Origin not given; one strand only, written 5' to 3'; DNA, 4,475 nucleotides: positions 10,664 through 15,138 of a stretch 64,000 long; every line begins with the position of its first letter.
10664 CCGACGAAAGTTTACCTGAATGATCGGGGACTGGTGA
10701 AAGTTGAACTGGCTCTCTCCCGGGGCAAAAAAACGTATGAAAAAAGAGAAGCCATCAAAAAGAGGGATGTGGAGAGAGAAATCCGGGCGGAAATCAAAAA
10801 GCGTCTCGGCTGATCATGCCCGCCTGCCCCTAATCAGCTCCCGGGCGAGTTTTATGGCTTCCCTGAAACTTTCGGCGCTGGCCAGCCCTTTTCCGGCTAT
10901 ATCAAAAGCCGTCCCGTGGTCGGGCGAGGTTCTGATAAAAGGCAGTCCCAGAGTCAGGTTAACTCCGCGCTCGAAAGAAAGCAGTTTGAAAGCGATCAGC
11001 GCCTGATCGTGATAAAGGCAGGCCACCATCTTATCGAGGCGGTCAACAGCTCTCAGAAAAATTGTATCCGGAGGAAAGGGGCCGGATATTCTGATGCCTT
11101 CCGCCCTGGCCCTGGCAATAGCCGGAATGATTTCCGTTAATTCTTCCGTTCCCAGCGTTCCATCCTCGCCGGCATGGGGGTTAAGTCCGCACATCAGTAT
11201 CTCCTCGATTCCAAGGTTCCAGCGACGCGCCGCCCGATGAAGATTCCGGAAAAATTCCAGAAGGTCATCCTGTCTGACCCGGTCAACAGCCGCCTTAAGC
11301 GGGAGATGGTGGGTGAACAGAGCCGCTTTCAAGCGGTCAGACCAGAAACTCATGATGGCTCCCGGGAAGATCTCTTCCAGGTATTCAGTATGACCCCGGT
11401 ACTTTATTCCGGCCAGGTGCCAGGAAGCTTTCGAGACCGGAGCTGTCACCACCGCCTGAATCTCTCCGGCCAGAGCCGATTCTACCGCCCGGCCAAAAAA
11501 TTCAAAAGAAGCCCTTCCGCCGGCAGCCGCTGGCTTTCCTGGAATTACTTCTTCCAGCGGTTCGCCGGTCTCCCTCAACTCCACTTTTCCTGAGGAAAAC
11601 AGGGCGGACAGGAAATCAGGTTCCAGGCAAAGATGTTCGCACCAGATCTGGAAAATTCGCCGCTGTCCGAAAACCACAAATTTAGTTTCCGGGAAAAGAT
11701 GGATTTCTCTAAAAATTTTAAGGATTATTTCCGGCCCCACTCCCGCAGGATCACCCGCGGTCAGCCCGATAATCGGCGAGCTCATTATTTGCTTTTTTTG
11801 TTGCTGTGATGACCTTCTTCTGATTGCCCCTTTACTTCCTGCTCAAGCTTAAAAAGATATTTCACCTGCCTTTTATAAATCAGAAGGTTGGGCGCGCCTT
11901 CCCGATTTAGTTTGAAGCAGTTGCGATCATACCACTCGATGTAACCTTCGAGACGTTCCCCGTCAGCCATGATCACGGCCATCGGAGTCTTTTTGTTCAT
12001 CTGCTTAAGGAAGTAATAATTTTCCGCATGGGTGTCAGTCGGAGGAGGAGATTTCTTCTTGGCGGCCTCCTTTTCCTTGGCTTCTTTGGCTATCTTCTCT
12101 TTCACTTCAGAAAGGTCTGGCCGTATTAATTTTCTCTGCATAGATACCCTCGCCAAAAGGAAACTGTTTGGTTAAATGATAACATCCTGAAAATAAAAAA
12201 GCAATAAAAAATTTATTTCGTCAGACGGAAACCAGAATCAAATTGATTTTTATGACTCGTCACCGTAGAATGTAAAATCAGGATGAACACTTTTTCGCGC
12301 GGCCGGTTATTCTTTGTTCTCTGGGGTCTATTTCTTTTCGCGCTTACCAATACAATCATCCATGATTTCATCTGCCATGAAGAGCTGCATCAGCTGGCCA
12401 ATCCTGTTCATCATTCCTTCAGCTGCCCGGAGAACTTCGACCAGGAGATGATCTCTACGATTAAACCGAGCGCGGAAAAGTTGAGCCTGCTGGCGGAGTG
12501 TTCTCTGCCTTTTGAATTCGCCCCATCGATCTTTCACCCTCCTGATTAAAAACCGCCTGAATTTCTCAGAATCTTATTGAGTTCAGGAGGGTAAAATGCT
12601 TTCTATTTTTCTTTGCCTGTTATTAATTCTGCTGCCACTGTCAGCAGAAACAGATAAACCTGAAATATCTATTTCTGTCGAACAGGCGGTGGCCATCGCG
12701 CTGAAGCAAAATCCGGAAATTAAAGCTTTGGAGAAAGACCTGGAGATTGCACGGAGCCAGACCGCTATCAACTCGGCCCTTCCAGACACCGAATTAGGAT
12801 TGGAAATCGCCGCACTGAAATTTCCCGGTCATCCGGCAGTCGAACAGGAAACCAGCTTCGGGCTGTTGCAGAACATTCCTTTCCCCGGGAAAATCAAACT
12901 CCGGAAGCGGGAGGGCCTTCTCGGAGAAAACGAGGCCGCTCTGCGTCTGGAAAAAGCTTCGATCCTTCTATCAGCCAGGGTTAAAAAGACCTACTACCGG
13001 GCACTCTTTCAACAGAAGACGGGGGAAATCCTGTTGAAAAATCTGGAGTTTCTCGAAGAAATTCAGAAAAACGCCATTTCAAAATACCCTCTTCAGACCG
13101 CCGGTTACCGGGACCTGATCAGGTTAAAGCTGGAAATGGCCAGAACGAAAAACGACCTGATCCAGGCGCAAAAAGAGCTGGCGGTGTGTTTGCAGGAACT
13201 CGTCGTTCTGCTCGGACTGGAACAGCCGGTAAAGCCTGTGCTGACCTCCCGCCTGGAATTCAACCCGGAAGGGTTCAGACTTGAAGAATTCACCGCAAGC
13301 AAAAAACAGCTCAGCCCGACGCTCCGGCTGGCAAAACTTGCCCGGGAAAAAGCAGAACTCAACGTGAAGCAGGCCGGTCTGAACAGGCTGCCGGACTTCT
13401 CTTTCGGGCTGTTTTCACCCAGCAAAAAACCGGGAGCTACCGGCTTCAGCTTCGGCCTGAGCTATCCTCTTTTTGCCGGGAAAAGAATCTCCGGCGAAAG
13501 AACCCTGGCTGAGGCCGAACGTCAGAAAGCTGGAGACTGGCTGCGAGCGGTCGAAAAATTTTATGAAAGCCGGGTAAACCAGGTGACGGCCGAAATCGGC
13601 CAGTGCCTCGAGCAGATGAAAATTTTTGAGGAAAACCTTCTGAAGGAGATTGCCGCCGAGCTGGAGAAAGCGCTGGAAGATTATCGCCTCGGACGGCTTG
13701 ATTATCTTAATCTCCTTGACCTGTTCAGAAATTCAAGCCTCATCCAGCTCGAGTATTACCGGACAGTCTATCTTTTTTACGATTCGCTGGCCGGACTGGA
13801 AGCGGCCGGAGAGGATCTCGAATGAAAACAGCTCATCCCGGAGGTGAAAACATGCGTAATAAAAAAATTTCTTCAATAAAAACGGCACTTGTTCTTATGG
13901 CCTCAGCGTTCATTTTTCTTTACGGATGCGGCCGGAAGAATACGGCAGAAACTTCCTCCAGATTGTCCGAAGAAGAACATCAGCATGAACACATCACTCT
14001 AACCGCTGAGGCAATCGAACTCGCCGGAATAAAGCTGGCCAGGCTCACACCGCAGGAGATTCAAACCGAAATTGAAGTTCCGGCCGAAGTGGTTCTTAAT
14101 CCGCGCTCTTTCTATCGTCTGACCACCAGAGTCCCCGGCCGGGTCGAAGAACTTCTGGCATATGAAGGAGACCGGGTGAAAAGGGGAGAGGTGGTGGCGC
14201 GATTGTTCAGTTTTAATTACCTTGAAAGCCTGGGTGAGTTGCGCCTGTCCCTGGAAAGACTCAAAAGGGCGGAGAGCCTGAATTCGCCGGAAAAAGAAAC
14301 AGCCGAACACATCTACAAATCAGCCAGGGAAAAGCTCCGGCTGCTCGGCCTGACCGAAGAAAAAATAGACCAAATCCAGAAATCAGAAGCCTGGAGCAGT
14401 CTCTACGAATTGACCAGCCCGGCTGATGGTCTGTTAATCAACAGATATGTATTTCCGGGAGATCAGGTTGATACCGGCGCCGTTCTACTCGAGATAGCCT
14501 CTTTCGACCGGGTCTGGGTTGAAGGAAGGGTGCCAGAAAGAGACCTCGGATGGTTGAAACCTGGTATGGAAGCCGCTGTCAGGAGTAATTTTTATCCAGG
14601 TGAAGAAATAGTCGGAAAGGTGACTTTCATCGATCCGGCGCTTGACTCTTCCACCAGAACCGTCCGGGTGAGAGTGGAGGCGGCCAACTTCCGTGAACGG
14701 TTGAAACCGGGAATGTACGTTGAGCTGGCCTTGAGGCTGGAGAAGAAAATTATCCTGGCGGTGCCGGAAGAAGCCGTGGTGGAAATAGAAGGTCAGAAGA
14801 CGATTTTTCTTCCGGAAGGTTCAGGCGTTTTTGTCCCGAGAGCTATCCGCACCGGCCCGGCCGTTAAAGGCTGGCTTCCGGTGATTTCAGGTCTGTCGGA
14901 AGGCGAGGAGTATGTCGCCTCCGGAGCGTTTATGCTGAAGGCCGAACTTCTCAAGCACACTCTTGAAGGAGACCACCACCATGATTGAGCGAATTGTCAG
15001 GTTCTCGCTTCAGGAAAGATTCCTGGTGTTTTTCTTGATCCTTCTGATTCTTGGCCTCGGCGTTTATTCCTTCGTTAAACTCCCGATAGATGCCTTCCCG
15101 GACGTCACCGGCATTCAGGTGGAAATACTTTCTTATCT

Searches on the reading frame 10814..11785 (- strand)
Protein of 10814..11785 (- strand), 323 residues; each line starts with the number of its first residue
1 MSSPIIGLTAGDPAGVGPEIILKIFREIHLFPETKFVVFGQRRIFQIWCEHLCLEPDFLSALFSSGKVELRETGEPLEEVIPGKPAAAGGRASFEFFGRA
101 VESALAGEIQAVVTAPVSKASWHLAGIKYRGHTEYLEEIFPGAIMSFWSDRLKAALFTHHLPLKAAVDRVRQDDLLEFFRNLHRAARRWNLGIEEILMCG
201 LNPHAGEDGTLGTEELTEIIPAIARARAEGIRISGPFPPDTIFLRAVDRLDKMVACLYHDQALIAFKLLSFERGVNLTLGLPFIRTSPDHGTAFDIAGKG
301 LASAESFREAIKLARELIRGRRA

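Call 49: search_protein_families(library=pfam, proteins=[window:10814-11785:-], max_evalue=0.00001)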
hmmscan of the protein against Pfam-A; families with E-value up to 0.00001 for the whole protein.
window:10814-11785:- (323 aa): 1 family
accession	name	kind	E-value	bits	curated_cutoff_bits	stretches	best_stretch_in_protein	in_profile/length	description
PF04166.17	PdxA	-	1.5e-90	303.9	27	1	78-314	48-286/286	Pyridoxal phosphate biosynthetic protein PdxA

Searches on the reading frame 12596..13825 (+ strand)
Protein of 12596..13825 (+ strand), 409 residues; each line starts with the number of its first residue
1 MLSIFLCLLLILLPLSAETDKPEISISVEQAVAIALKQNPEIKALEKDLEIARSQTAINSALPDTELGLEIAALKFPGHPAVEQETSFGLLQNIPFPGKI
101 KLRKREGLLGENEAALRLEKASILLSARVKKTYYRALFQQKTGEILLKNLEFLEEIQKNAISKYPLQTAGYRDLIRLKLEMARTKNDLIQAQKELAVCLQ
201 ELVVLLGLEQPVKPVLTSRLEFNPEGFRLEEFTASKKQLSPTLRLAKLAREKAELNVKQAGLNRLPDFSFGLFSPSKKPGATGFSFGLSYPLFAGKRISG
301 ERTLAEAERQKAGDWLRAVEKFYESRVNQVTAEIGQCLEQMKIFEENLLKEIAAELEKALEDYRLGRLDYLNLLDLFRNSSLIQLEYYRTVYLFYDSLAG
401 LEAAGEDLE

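Call 49: search_protein_families(library=pfam, proteins=[window:12596-13825:+], max_evalue=0.00001)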
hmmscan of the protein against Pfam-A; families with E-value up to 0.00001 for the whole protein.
window:12596-13825:+ (409 aa): 1 family
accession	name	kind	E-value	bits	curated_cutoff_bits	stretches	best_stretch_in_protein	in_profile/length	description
PF02321.23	OEP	-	1.6e-29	103.5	22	2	29-207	2-187/187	Outer membrane efflux protein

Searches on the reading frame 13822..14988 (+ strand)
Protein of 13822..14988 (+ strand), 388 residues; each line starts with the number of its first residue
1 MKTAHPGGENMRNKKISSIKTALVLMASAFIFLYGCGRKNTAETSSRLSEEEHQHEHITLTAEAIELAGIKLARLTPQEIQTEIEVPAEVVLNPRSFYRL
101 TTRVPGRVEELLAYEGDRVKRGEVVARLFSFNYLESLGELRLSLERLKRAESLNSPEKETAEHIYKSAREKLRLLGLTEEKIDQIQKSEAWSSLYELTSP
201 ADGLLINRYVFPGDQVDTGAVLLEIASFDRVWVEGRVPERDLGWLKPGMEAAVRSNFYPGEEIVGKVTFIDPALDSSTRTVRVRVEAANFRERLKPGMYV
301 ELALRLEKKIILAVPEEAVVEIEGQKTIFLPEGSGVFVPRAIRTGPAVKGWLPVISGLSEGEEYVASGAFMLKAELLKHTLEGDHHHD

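Call 49: search_protein_families(library=pfam, proteins=[window:13822-14988:+], max_evalue=0.00001)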
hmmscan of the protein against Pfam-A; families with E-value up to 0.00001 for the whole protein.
window:13822-14988:+ (388 aa): 2 families
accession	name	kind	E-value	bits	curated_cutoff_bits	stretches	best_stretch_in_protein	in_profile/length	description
PF16576.10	HlyD_D23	-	7.2e-53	179.5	30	1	80-300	2-214/214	Barrel-sandwich domain of CusB or HlyD membrane-fusion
PF13437.12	HlyD_3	-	2.1e-21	77.1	22.2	1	197-297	2-106/106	HlyD family secretion protein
